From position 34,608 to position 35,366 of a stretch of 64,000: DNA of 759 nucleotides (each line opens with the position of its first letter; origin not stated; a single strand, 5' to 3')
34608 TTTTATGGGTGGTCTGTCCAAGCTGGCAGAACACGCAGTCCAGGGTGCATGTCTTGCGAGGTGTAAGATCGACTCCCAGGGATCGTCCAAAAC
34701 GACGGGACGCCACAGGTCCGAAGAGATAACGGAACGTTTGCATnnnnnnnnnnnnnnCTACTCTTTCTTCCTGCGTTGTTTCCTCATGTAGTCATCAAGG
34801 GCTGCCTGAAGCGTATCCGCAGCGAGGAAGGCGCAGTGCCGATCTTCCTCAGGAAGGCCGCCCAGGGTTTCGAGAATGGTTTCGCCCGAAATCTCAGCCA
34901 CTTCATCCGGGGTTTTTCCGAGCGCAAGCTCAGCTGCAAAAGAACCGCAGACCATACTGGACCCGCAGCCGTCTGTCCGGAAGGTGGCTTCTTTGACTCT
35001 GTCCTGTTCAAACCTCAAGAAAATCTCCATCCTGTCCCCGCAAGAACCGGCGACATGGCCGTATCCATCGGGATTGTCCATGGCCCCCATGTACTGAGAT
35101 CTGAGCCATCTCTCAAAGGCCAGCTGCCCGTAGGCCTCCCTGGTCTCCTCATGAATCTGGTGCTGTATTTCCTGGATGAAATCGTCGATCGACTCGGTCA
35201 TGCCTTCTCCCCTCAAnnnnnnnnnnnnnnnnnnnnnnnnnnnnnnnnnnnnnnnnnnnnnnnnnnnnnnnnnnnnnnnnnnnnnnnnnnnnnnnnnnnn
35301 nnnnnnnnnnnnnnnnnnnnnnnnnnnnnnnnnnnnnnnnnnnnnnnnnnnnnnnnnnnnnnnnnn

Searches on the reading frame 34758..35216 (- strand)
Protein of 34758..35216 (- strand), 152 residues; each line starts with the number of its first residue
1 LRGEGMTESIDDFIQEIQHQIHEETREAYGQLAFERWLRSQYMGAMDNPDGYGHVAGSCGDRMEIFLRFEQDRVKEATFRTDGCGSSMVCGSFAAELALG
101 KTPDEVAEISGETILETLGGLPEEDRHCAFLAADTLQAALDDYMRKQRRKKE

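Call 61: search_protein_families(library=pfam, proteins=[window:34758-35216:-], max_evalue=0.0001)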
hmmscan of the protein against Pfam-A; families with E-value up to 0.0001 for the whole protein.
window:34758-35216:- (152 aa): 1 family
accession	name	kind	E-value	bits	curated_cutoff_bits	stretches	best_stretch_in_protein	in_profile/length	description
PF01592.21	NifU_N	-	3.9e-24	85.7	22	1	32-148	5-125/127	NifU-like N terminal domain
